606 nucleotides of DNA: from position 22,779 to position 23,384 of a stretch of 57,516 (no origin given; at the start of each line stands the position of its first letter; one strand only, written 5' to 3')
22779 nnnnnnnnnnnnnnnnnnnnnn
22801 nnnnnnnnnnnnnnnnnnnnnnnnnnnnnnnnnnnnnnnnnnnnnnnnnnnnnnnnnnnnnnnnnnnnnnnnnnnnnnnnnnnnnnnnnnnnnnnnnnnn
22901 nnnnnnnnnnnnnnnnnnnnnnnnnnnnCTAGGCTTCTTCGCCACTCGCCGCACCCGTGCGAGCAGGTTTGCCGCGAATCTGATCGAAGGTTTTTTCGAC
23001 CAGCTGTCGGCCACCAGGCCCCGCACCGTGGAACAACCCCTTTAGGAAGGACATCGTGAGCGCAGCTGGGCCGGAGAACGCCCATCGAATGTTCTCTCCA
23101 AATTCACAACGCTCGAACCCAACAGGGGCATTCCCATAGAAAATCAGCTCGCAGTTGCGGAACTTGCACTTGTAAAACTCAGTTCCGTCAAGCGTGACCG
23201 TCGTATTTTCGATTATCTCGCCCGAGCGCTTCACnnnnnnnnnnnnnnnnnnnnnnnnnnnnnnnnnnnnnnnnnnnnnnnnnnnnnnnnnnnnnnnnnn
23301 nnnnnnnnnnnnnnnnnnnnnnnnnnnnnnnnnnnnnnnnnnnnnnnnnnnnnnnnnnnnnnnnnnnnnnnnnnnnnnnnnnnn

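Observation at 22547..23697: Lower-GC, translationally coupled four-gene membrane/Zn-ribbon moron cassette at the distal end of the immunity operon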

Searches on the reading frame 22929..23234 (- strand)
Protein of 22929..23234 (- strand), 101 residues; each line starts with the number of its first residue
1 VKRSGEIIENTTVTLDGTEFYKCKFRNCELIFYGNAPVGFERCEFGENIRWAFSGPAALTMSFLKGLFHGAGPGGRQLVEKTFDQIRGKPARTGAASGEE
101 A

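Call 4: search_protein_families(library=pfam, max_evalue=0.1, proteins=[window:22929-23234:-])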
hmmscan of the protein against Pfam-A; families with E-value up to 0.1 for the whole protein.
window:22929-23234:- (101 aa): 1 family
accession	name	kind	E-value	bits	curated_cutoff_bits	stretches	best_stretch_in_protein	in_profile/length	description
PF13576.12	Pentapeptide_3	-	0.098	13.3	27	0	16-49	2-31/48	Pentapeptide repeats (9 copies)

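Call 8: search_protein_families(library=phrogs, max_evalue=0.1, proteins=[window:22929-23234:-])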
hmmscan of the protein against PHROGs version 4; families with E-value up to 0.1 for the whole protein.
window:22929-23234:- (101 aa): 1 family
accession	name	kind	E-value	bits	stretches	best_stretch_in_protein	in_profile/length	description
phrog_26297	-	unknown function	1.1e-23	84.5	1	5-91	6-91/93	-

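Call 9: search_protein_families(library=padloc, max_evalue=0.1, proteins=[window:22929-23234:-])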
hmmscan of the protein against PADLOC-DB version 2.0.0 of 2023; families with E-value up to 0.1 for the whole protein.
window:22929-23234:- (101 aa): 0 families

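Call 10: search_dna_similar(query=window:22929-23234:-, collection=phages, mode=protein, max_evalue=0.01, max_rows=30)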
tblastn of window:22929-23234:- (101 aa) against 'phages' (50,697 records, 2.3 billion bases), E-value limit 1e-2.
Records with a match: 1; places in all: 1; records where one place covers at least 80% of the query: 1.
Best place of each record, by identity: <60% 1.
By first word of the organism name: Elizabethkingia 1.
By host as written in the record: Elizabethkingia anophelis 1.
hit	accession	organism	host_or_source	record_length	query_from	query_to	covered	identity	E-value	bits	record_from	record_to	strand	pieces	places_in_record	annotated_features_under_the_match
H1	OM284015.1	Elizabethkingia phage EKP1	Elizabethkingia anophelis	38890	2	87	85%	40.7%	1e-14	73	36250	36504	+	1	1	hypothetical protein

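Call 12: get_annotated_region(hit=H1, flank=4000)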
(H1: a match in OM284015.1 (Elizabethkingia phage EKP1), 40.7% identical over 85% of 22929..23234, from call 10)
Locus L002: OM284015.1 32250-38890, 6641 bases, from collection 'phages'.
description: Elizabethkingia phage EKP1, complete genome.
organism: Elizabethkingia phage EKP1 (NCBI taxid 2914169)
taxonomy: Viruses; Duplodnaviria; Heunggongvirae; Uroviricota; Caudoviricetes
host: Elizabethkingia anophelis; source: sewage water; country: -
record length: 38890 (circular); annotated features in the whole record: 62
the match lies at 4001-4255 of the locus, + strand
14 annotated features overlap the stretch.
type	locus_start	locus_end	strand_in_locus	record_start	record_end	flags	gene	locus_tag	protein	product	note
CDS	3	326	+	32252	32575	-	-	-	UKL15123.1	hypothetical protein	hypothetical protein 23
CDS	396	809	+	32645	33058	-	-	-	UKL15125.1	antitermination protein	-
CDS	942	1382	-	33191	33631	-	-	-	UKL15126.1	hypothetical protein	hypothetical protein 26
CDS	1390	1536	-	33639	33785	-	-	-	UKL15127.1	hypothetical protein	hypothetical protein 27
CDS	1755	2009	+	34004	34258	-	-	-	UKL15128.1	class II holin family protein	-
CDS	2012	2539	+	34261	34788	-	-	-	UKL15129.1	lysozyme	-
CDS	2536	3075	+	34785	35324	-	-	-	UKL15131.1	lysis protein Rz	-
CDS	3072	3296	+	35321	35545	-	-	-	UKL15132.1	hypothetical protein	hypothetical protein 28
CDS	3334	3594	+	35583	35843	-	-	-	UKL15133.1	hypothetical protein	hypothetical protein 29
CDS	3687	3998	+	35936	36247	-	-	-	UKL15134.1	hypothetical protein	hypothetical protein 30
CDS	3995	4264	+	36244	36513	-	-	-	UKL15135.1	hypothetical protein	hypothetical protein 31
CDS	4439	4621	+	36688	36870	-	-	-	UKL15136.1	hypothetical protein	hypothetical protein 32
CDS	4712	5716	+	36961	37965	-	-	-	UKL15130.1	tyrosine-type recombinase/integrase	-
CDS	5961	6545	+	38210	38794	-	-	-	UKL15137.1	hypothetical protein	hypothetical protein 33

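Call 13: find_homologous_proteins(query=window:22929-23234:-, max_evalue=0.001)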
Query window:22929-23234:-: 2 candidates shared short words with the query, none scored E <= 0.001.

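Call 16: find_related_loci(query=window:22929-23234:-, collection=viral_contigs, flank=4000)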
Query window:22929-23234:- (101 aa) in viral_contigs; peptide patterns used: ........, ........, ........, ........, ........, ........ (x = any residue, [..] = any of these).
10 stretches matched a pattern, but none encodes a relative of the query by tblastn (E <= 1e-3).

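Call 27: search_protein_representatives(protein=window:22929-23234:-)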
Query: 101 residues. Proteins with E-value up to 0.001 (for the whole library): 1323; up to 1e-10: 239; up to 1e-30: 0. The best 150 are listed.
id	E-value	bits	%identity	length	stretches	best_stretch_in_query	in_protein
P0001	3.0e-24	101.4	53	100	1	9-89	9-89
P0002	4.0e-24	101.0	48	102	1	6-91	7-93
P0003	7.6e-22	93.7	54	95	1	8-90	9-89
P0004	1.2e-20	89.8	45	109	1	7-98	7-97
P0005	5.6e-20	87.7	49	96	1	2-89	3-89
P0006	6.6e-20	87.5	52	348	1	5-87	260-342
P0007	5.1e-19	84.6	49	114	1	7-92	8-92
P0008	1.2e-18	83.4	45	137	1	7-93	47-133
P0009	2.4e-18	82.5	49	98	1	6-90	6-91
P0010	4.0e-18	81.8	47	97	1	7-88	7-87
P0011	4.8e-18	81.5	48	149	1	7-88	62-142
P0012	4.9e-18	81.5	40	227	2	6-96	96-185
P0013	5.0e-18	81.4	44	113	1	10-97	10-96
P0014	5.4e-18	81.3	44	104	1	4-89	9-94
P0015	9.3e-18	80.6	45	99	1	2-88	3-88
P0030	6.5e-16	74.6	48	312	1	6-88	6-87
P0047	3.7e-15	72.2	42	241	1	3-88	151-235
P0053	1.1e-14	70.7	43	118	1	10-94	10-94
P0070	6.3e-14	68.2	33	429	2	13-88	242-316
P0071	6.7e-14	68.2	36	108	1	6-93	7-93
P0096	3.9e-13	65.7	32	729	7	40-73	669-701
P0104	6.1e-13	65.1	47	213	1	12-86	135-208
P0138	3.4e-12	62.7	41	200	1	6-88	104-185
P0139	3.5e-12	62.6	46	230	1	5-83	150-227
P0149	5.1e-12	62.1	40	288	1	6-91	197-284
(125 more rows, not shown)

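Call 28: search_protein_families(library=pfam, max_evalue=0.01, proteins=[P0006, P0012, P0030, P0047, P0070, P0096, P0149, P0139, P0104, P0138])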
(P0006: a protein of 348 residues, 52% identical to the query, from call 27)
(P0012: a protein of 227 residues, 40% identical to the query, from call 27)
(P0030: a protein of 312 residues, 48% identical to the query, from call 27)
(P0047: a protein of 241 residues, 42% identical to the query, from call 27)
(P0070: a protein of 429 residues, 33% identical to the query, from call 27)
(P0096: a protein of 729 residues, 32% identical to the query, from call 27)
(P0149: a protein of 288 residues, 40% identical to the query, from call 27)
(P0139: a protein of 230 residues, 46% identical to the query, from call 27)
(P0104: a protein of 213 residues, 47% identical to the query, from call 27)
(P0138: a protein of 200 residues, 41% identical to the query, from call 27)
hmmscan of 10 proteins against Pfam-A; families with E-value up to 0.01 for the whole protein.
P0006 (348 aa): 0 families

P0012 (227 aa): 0 families

P0030 (312 aa): 0 families

P0047 (241 aa): 0 families

P0070 (429 aa): 0 families

P0096 (729 aa): 4 families
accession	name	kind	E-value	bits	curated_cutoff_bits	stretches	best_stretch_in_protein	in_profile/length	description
PF24511.1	DUF7591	-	0.00032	21.3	27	0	245-261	78-94/105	Domain of unknown function (DUF7591)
PF20048.4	DUF6450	-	0.0012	19.1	25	0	313-323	47-57/68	Domain of unknown function (DUF6450)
PF06183.18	DinI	-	0.0017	19.1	24.2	0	355-373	8-26/63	DinI-like family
PF01395.27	PBP_GOBP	-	0.003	18.1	22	0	460-496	18-56/113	PBP/GOBP family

P0149 (288 aa): 0 families

P0139 (230 aa): 1 family
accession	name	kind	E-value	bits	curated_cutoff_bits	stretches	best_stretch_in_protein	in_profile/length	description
PF09799.14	Transmemb_17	-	0.0091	17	26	0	16-70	37-89/107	Predicted membrane protein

P0104 (213 aa): 3 families
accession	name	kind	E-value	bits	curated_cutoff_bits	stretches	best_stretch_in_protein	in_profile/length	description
PF02810.21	SEC-C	-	6.9e-06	26.3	20.4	1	8-24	3-19/19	SEC-C motif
PF13599.13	Pentapeptide_4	-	0.0069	16.9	38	0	141-175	1-35/78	Pentapeptide repeat region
PF22289.1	DmmA-like_C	-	0.0094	16.3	27.4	0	97-107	3-13/44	Dimethylamine monooxygenase subunit DmmA-like, C-terminal domain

P0138 (200 aa): 0 families

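Call 33: find_homologous_proteins(query=A1, max_evalue=0.00001)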
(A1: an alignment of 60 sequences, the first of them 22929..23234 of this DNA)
Query A1 (60 sequences) (101 aa, profile of the alignment): 14 proteins with E <= 0.00001 among 631 candidates.
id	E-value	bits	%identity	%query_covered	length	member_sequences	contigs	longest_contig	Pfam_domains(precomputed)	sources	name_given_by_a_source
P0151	1.3e-33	132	43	91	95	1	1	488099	-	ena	-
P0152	1.1e-31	126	48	91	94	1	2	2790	-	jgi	jgi:hypothetical protein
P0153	8.1e-30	120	46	90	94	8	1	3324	-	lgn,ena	-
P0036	4.1e-28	115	39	81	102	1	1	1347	-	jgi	jgi:hypothetical protein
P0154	1.0e-27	114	41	89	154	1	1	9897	-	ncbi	-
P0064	1.8e-27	113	38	81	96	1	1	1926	-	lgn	-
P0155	6.9e-27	111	37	89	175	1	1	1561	-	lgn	-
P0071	9.9e-27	110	34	94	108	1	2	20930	-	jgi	jgi:hypothetical protein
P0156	1.5e-26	110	49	79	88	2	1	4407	-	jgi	jgi:hypothetical protein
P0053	2.9e-26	109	42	86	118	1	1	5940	-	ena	-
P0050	4.3e-25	105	36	94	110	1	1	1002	-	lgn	-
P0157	4.9e-25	105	46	81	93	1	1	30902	-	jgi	jgi:hypothetical protein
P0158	1.3e-24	103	41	77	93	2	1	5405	-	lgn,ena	-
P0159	1.5e-24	103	41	84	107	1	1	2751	-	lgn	-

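Call 34: find_encoding_contigs(protein=P0151, flank=4000, max_places=2)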
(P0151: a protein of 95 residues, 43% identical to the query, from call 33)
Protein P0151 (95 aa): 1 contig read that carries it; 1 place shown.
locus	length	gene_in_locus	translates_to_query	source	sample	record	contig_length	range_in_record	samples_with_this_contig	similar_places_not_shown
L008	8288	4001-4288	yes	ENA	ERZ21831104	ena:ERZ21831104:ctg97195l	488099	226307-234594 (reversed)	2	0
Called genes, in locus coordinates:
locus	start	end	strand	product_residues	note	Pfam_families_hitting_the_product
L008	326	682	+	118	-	-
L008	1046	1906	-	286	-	-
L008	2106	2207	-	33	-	-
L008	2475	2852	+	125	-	-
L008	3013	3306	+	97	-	PF04365:BrnT_toxin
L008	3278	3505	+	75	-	-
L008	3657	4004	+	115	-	-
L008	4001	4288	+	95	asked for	-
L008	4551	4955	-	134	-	PF00589:Phage_integrase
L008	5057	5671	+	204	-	PF01797:Y1_Tnp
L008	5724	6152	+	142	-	PF01797:Y1_Tnp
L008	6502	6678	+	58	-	PF00583:Acetyltransf_1 (weak), PF13420:Acetyltransf_4 (weak)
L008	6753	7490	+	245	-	PF13489:Methyltransf_23 (weak), PF02353:CMAS (weak), PF13649:Methyltransf_25, PF13847:Methyltransf_31, PF08241:Methyltransf_11, PF08242:Methyltransf_12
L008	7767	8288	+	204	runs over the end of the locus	PF05708:Peptidase_C92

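Call 35: find_encoding_contigs(protein=P0157, flank=4000, max_places=2)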
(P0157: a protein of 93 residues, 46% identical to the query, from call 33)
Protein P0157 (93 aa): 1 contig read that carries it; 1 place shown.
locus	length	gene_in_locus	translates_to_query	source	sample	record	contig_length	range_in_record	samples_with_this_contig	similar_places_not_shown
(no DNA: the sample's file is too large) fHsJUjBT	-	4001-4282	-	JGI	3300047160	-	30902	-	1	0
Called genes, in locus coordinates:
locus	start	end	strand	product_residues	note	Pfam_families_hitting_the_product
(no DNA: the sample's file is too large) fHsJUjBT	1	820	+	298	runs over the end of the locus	PF11004:Kdo_hydroxy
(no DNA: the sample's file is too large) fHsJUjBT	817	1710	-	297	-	PF00850:Hist_deacetyl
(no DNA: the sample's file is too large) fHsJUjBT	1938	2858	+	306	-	PF00248:Aldo_ket_red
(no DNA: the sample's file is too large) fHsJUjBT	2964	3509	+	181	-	PF01161:PBP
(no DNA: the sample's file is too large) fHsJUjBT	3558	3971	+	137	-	-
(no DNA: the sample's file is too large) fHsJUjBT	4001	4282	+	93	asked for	-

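Call 36: find_encoding_contigs(protein=P0071, flank=4000, max_places=2)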
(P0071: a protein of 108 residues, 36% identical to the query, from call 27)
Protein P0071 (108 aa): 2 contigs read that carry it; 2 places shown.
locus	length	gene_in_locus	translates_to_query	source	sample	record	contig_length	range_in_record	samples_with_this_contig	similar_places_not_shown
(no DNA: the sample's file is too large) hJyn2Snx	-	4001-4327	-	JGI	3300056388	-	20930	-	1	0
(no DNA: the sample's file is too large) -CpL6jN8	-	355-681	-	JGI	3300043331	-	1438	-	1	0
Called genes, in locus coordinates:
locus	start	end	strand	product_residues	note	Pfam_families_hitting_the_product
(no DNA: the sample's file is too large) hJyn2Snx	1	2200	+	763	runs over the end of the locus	PF13414:TPR_11 (weak), PF00515:TPR_1 (weak), PF13424:TPR_12, PF13414:TPR_11, PF14559:TPR_19, PF00515:TPR_1, PF13432:TPR_16, PF13414:TPR_11, +24 more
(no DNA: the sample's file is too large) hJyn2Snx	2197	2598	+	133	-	PF19662:DUF6165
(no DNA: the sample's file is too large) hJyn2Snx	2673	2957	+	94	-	-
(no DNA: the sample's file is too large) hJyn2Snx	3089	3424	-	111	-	-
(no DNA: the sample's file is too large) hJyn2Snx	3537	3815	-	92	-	-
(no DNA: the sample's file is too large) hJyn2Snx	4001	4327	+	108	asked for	-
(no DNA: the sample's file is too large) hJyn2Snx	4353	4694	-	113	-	-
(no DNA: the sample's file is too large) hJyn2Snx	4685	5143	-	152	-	PF02676:TYW3 (weak)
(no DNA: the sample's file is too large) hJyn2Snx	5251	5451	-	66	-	-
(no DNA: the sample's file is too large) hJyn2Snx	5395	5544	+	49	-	-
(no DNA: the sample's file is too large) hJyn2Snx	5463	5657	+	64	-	-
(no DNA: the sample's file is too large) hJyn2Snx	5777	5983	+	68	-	-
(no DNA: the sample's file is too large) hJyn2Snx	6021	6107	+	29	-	?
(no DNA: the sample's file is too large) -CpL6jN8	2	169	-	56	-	?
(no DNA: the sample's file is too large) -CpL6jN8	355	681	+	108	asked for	-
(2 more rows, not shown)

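Call 46: predict_structure(alignment_id=A1)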
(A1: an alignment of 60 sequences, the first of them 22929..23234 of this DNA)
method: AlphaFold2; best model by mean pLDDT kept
length: 101 residues; sequences in the alignment: 60
mean_pLDDT: 93.1   pTM: 0.76
mean pLDDT of the five models: 93.1, 92.9, 92.6, 91.8, 91.5
residues with pLDDT >= 90: 88; 70-90: 1; 50-70: 12; < 50: 0
segments of 3 or more residues with pLDDT < 50: none
pLDDT, mean of each block of 10 residues (from residue 1): 98 98 99 98 98 98 98 98 89 59 62
secondary structure, 60 per line:
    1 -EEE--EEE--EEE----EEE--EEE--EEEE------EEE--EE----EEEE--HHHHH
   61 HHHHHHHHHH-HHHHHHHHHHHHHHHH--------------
elements in order: E2-4 E7-9 E12-14 E19-21 E24-26 E29-32 E39-41 E50-53 H56-70 H72-87

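Call 50: find_encoding_contigs(protein=P0154, flank=3000, max_places=2)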
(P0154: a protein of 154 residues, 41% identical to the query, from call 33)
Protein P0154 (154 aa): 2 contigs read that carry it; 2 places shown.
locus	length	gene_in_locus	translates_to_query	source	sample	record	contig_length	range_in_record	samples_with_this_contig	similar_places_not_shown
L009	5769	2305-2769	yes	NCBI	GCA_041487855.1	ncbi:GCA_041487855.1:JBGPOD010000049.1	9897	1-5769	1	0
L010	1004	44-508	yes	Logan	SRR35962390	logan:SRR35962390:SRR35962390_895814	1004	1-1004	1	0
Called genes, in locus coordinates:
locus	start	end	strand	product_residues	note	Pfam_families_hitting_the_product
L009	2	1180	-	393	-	?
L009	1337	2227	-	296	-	PF00795:CN_hydrolase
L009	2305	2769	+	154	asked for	-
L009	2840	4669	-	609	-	PF21783:YNCE, PF10282:Lactonase (weak), PF22494:choice_anch_I (faint), PF00034:Cytochrom_C (faint), PF03150:CCP_MauG (weak)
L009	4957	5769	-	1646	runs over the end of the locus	?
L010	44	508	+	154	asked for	-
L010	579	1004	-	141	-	?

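Call 51: find_encoding_contigs(protein=P0053, flank=3000, max_places=2)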
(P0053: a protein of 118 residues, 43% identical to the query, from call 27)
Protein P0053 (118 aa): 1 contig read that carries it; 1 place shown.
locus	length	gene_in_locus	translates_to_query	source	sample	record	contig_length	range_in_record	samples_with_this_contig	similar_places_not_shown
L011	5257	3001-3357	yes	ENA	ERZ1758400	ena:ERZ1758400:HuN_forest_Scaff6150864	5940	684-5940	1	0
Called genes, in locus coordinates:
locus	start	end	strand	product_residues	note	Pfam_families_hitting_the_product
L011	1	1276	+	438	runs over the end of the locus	PF13481:AAA_25, PF06745:ATPase (weak)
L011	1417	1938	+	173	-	PF20901:Sf6_terminase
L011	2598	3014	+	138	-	-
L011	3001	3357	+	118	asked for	-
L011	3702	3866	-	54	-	-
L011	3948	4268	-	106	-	-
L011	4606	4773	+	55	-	-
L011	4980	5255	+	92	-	?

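Call 52: find_encoding_contigs(protein=P0158, flank=3000, max_places=2)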
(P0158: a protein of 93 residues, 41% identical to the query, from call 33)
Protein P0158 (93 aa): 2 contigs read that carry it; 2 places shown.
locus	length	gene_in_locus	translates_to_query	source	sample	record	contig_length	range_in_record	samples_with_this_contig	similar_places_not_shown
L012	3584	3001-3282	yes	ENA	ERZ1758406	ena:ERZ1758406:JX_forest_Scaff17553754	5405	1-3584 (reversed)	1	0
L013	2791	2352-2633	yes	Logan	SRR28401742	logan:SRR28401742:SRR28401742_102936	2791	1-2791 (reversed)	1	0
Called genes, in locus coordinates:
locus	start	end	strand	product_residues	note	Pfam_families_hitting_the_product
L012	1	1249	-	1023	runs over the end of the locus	?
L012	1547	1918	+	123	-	-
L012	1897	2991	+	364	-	PF16261:DUF4915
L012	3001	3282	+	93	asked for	-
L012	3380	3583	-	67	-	?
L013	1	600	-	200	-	?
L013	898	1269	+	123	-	-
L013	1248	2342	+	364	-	PF16261:DUF4915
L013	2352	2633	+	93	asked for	-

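Call 55: fold_search(model_id=the predicted structure, library=pdb)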
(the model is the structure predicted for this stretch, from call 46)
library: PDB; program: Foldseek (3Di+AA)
matches with E <= 10: 125; with E <= 0.001: 0
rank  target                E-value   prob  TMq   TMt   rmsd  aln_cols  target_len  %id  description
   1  2xt2_B                3.7e-02  0.54  0.22  0.13  10.2        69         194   14  Structure of the pentapeptide repeat protein AlbG, a resistance factor for the topoisomerase poison albicidin. (released 2010-10-13)
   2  7uia_C                4.0e-02  0.14  0.14  0.15  11.5        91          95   13  Crystal structure of BoNT/E receptor binding domain in complex with SV2 and VHH (released 2023-04-05)
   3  6fls_A                4.2e-02  0.82  0.25  0.12   9.9        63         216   25  Pentapeptide repeat family protein from Clostridium botulinum (released 2018-08-15)
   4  6es1_B                4.8e-02  0.15  0.14  0.15  10.8        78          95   19  Crystal structure of the binding domain from botulinum neurotoxin A2 bound to extracellular domain of human receptor S (released 2018-04-25)
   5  4jra_D                6.6e-02  0.09  0.14  0.15  10.9        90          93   17  CRYSTAL STRUCTURE OF THE BOTULINUM NEUROTOXIN A RECEPTOR-BINDING DOMAIN IN COMPLEX WITH THE LUMINAL DOMAIN Of SV2C (released 2013-11-20)
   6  5jlv_D                6.6e-02  0.08  0.13  0.14  12.7        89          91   16  Receptor binding domain of Botulinum neurotoxin A in complex with human glycosylated SV2C (released 2016-06-15)
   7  5jmc_B                9.0e-02  0.28  0.20  0.22  11.1        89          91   15  Receptor binding domain of Botulinum neurotoxin A in complex with rat SV2C (released 2016-06-15)
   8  2xt4_A                9.6e-02  0.99  0.38  0.22   3.8        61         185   21  Structure of the pentapeptide repeat protein AlbG, a resistance factor for the topoisomerase poison albicidin. (released 2010-10-13)
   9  2xt2_A                9.6e-02  0.25  0.19  0.10   9.3        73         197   15  Structure of the pentapeptide repeat protein AlbG, a resistance factor for the topoisomerase poison albicidin. (released 2010-10-13)
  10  5moy_B                9.6e-02  0.08  0.11  0.11  12.9        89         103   17  Crystal structure of the BoNT/A2 receptor-binding domain in complex with the luminal domain of its neuronal receptor S (released 2017-03-15)
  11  5jmc_H                1.7e-01  0.09  0.16  0.17  10.8        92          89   16  Receptor binding domain of Botulinum neurotoxin A in complex with rat SV2C (released 2016-06-15)
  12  5jlv_C                1.8e-01  0.07  0.16  0.16  11.6        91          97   18  Receptor binding domain of Botulinum neurotoxin A in complex with human glycosylated SV2C (released 2016-06-15)
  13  9fyr_A                2.0e-01  0.09  0.19  0.06  18.1       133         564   16  Cryo-EM structure of native SV2A in complex with TeNT-Hc, Pro-Macrobody 5 and Levetiracetam (released 2025-05-21)
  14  8jli_A                2.2e-01  0.08  0.18  0.05  17.6       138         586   17  Cryo-EM structure of SV2A dimer in complex levetiracetam (released 2024-05-01)
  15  6zt4_B                2.5e-01  0.28  0.25  0.15  10.0        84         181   12  Pentapeptide repeat protein MfpA from Mycobacterium smegmatis (released 2021-03-03)
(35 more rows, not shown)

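Call 57: fold_search(model_id=the predicted structure, library=viral)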
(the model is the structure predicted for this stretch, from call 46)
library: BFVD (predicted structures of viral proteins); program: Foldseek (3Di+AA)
matches with E <= 10: 248; with E <= 0.001: 1
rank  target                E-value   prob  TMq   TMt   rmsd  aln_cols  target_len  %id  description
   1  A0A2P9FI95            5.4e-05  1.00  0.46  0.47  13.3       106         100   18  (no name in the UniProt tables at hand)
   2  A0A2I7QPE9            1.1e-03  1.00  0.44  0.48   7.7        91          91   21  (no name in the UniProt tables at hand)
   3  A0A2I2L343            4.1e-03  0.47  0.17  0.06  10.5        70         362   14  U-box domain and pentapeptide repeats domain containing protein [Orpheovirus IHUMI-LCC2]
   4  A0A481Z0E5            9.9e-03  0.21  0.16  0.13  14.3       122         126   18  eIF-2B gamma subunit [Mimivirus LCMiAC01]
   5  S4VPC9                1.6e-02  1.00  0.39  0.07   2.8        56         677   16  Pentapeptide 4 domain containing protein [Pandoravirus dulcis]
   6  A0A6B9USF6            2.0e-02  0.44  0.20  0.22   9.1        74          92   11  (no name in the UniProt tables at hand)
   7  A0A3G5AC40            2.7e-02  0.91  0.37  0.10  16.4       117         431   15  Uncharacterized protein [Hyperionvirus sp.]
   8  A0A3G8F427            3.5e-02  0.20  0.17  0.14   9.9        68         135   12  (no name in the UniProt tables at hand)
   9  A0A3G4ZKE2            5.1e-02  0.60  0.28  0.14  16.2       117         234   14  Uncharacterized protein [Terrestrivirus sp.]
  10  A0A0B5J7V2            5.1e-02  0.47  0.21  0.10   6.8        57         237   16  Morn repeat protein [Pandoravirus inopinatum]
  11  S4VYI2                7.9e-02  0.77  0.28  0.08   6.3        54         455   20  Pentapeptide domain containing protein [Pandoravirus salinus]
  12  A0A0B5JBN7            7.9e-02  0.35  0.27  0.17  22.3       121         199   11  Uncharacterized protein [Pandoravirus inopinatum]
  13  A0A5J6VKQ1            1.2e-01  0.69  0.35  0.07  10.9       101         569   13  Pentapeptide repeat protein [Megaviridae environmental sample]
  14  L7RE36                1.2e-01  0.18  0.18  0.10   7.0        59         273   22  U-box domain-containing protein [Acanthamoeba polyphaga moumouvirus]
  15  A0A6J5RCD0            1.5e-01  0.10  0.18  0.15  10.0        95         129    6  Pentapeptide repeat [uncultured Caudovirales phage]
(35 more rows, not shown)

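Call 69: search_protein_families(library=ncbifam, max_evalue=0.1, proteins=[window:22929-23234:-])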
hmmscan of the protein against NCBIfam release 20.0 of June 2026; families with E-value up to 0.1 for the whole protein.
window:22929-23234:- (101 aa): 1 family
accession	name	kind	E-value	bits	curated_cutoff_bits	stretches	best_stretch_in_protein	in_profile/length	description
NF051894.1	anti_phage_HalA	equivalog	0.041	13.1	250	1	14-46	88-115/338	anti-phage Hailong system effector protein HalA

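Call 70: search_protein_families(library=ncbifam, max_evalue=0.1, alignment_id=A1)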
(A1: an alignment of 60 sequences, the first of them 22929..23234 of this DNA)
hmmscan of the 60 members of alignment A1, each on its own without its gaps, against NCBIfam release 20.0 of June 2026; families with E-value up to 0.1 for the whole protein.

A. member 1, window:22929-23234:- (101 aa): 1 family
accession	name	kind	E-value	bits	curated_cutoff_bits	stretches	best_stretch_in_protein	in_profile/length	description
NF051894.1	anti_phage_HalA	equivalog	0.041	13.1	250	1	14-46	88-115/338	anti-phage Hailong system effector protein HalA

B. families by the number of members that match (of 60 scanned): 8 families
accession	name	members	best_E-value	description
NF051894.1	anti_phage_HalA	32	9.4e-06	anti-phage Hailong system effector protein HalA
NF000071.4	penta_rpt_QnrA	4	0.017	QnrA family quinolone resistance pentapeptide repeat protein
NF033086.2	penta_rpt_Qnr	3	0.013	Qnr family pentapeptide repeat protein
NF000349.1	mfpA_AE000516.2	2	0.0031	pentapeptide repeat protein MfpA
NF000421.1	penta_rpt_QnrVC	2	0.0089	QnrVC family quinolone resistance pentapeptide repeat protein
NF038108.1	RiPP_NF038108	2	0.0094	Cys-every-fifth RiPP peptide CefA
NF008813.0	PRK11837.1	1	0.063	undecaprenyl-diphosphate phosphatase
TIGR00095.1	TIGR00095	1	0.067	16S rRNA (guanine(966)-N(2))-methyltransferase RsmD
